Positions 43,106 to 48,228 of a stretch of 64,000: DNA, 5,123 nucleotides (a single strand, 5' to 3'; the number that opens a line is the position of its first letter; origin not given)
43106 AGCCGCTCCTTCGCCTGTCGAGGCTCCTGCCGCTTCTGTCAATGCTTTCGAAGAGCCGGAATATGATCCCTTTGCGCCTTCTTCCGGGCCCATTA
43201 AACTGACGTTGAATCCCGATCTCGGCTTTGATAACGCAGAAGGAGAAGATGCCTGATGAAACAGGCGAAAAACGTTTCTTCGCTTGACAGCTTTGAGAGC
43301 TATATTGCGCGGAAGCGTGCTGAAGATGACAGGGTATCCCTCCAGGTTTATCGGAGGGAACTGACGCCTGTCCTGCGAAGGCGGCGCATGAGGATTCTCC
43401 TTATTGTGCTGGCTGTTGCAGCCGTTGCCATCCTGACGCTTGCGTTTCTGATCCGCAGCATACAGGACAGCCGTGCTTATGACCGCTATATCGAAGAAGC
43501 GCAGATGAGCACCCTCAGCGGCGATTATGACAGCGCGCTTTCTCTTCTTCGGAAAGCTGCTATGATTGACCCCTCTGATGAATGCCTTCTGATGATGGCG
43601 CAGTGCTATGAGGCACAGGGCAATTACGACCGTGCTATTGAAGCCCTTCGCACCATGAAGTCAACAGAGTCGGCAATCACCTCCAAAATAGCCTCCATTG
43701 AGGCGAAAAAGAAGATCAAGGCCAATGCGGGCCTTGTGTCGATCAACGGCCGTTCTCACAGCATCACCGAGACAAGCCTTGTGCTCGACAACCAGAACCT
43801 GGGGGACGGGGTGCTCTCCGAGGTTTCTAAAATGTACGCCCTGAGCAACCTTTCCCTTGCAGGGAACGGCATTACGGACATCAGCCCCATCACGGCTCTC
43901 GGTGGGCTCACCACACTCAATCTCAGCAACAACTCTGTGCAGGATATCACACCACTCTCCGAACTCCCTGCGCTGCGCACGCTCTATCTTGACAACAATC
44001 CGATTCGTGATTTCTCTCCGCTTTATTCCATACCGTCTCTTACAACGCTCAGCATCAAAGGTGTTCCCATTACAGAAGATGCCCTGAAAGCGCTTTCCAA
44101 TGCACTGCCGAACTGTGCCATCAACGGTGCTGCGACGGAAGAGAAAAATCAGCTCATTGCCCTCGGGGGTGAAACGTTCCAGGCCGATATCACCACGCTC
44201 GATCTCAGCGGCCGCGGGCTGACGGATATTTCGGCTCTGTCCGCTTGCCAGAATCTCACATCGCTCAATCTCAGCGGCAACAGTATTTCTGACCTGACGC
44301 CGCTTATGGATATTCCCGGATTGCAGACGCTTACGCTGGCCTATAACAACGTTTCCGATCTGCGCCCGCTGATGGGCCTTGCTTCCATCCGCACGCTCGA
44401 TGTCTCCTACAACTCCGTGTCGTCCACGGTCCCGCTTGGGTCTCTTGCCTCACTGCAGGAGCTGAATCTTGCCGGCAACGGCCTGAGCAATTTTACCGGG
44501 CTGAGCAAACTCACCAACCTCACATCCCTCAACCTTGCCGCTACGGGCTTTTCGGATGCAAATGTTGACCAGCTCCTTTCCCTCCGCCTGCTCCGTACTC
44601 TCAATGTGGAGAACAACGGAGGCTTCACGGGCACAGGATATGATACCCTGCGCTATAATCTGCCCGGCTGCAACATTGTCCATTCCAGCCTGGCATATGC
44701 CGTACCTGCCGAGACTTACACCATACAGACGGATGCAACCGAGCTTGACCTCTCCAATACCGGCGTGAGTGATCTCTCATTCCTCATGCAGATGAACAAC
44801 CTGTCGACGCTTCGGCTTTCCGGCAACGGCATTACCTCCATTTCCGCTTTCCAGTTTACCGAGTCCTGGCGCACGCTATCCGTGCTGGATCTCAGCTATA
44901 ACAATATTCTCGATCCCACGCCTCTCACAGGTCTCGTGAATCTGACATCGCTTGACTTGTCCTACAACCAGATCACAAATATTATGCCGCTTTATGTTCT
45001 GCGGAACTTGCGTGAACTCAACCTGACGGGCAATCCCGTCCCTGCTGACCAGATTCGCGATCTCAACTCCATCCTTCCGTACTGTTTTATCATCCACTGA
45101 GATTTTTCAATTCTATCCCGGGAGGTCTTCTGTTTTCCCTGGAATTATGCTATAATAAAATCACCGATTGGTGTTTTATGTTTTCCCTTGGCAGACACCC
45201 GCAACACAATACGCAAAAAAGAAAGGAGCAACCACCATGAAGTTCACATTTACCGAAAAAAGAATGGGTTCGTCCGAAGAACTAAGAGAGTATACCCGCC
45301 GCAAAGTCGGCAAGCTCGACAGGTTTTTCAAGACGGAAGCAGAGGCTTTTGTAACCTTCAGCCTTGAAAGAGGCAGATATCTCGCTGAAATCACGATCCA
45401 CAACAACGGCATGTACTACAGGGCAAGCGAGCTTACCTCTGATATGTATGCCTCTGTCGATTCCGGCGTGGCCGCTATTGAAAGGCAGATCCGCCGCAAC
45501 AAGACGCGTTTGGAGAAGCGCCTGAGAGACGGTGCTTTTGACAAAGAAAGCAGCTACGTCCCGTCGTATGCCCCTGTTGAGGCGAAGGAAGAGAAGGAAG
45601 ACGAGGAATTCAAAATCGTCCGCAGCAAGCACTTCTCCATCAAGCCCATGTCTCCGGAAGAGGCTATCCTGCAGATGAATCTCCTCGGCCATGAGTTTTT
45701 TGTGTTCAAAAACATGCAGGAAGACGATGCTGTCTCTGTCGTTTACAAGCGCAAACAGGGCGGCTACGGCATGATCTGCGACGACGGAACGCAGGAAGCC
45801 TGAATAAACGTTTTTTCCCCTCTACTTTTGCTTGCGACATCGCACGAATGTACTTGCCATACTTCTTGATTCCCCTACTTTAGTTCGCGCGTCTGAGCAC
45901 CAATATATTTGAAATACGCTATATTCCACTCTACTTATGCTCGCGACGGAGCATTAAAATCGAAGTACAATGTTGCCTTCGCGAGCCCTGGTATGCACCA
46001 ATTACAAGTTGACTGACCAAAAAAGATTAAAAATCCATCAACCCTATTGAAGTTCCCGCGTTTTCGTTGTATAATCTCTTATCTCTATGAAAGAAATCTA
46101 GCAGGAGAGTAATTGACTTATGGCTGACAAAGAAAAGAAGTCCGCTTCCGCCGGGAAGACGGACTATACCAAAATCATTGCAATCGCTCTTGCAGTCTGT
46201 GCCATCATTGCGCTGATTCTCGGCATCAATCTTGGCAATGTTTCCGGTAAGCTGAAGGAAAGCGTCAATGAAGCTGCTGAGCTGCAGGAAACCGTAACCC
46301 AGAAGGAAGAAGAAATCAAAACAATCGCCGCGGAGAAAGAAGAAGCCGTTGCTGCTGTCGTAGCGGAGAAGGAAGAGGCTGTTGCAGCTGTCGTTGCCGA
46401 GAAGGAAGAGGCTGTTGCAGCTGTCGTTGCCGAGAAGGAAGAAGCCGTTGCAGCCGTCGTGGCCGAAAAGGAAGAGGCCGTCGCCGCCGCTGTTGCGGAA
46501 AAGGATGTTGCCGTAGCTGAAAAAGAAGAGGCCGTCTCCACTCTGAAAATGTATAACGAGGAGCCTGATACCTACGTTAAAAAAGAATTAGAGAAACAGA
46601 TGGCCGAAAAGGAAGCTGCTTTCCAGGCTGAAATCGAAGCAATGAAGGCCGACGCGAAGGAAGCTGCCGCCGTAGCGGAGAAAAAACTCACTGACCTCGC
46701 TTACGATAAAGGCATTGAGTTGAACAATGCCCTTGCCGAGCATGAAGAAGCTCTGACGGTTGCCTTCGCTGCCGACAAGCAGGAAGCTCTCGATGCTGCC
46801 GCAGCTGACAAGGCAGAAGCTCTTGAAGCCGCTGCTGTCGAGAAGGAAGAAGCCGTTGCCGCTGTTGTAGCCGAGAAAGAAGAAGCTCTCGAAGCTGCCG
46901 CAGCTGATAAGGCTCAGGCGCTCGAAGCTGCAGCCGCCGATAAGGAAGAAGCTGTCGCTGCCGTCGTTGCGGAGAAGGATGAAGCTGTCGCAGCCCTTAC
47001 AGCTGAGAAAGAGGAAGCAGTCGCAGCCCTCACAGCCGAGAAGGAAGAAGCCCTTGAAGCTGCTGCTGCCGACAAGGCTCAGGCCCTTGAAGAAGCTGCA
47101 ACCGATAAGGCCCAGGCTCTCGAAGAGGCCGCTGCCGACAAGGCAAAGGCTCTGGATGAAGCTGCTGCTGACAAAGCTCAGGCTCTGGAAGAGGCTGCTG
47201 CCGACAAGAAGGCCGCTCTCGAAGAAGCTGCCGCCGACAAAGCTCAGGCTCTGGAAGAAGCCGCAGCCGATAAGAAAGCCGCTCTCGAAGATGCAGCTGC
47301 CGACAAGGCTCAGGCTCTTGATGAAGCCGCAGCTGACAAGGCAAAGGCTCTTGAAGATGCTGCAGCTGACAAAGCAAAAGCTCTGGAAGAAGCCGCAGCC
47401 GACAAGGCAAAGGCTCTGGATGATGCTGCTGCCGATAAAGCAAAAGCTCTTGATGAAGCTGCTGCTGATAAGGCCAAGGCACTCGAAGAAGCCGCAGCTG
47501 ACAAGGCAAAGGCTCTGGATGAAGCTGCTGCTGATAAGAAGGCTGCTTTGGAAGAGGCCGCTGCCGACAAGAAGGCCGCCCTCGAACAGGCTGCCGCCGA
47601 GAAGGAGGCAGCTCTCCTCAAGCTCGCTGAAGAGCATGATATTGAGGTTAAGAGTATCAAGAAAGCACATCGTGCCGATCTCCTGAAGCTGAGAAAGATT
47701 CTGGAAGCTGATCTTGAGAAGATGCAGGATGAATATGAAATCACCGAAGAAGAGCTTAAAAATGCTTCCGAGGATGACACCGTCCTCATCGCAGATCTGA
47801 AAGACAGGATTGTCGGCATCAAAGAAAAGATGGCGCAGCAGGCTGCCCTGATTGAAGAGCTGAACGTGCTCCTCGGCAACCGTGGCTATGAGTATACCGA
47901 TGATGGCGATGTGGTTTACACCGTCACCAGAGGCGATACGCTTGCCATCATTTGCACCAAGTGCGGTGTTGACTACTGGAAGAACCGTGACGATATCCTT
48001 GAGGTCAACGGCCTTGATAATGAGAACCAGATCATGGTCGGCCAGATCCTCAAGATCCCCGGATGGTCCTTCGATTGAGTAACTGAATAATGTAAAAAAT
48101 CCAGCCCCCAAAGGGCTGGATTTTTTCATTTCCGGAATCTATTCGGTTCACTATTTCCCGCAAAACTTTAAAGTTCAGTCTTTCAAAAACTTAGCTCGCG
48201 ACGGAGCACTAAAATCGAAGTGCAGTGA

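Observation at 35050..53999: Five-copy family of a structured ~48-nt palindromic intergenic element with compensatory base changes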

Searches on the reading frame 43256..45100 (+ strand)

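Call 14: search_protein_families(library=pfam, proteins=[window:43256-45100:+])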
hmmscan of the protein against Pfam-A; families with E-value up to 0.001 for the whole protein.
window:43256-45100:+ (614 aa): 18 families
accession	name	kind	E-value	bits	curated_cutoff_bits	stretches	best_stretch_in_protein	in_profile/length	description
PF12799.13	LRR_4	-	1.8e-49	165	27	8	196-235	3-43/44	Leucine Rich repeats (2 copies)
PF13855.12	LRR_8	-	3.5e-32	110.4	27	3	515-573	2-61/61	Leucine rich repeat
PF00560.39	LRR_1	-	2.9e-17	59.5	20.6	0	562-578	1-17/23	Leucine Rich Repeat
PF13516.12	LRR_6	-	7e-14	51.1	23.4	0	331-346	2-17/24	Leucine Rich repeat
PF23952.1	LRR_EndoS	-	1.1e-11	45.4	27.9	0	336-427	27-113/116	Endo-beta-N-acetylglucosaminidase EndoS LRR domain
PF23598.1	LRR_14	-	4.5e-11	42.5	40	1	324-526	39-251/353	Leucine-rich repeat region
PF14559.12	TPR_19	-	4.1e-10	40.3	25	1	88-134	4-51/68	Tetratricopeptide repeat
PF14580.12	LRR_9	-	5e-09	36.4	30.5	0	200-274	48-127/175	Leucine-rich repeat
PF12895.13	ANAPC3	-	9.3e-09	35.9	27.2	1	71-132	20-80/82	Anaphase-promoting complex, cyclosome, subunit 3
PF23211.1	LRR_LRWD1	-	2.7e-08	34.2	28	0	208-286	34-113/190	Leucine-rich repeat and WD repeat-containing protein 1, LRR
PF07719.23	TPR_2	-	7.6e-08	32.4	27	0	109-132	2-25/34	Tetratricopeptide repeat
PF13428.12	TPR_14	-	1.4e-05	25.7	23.5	0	109-132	2-25/44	Tetratricopeptide repeat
PF00515.34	TPR_1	-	1.5e-05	25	27.8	0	111-132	4-25/34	Tetratricopeptide repeat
PF13181.12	TPR_8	-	2e-05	24.8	25.7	0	110-132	3-25/34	Tetratricopeptide repeat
PF25019.1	LRR_R13L1-DRL21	-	2.3e-05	24.7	27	0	181-247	56-126/127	R13L1/DRL21 LRRs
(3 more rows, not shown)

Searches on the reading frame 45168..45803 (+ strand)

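Call 14: search_protein_families(library=pfam, proteins=[window:45168-45803:+])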
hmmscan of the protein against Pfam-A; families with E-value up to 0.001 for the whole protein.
window:45168-45803:+ (211 aa): 2 families
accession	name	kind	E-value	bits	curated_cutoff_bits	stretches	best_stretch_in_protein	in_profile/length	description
PF16321.10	Ribosom_S30AE_C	-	2.2e-26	91.8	25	1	146-201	2-56/57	Sigma 54 modulation/S30EA ribosomal protein C terminus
PF02482.25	Ribosomal_S30AE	-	5.7e-20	72.3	23.7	1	27-115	2-87/88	Sigma 54 modulation protein / S30EA ribosomal protein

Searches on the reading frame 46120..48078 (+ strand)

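Call 14: search_protein_families(library=pfam, proteins=[window:46120-48078:+])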
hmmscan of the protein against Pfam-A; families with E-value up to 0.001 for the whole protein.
window:46120-48078:+ (652 aa): 1 family
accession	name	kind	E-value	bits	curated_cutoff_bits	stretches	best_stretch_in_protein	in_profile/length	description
PF01476.26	LysM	-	2.2e-09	37.5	20.9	1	600-647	1-43/43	LysM domain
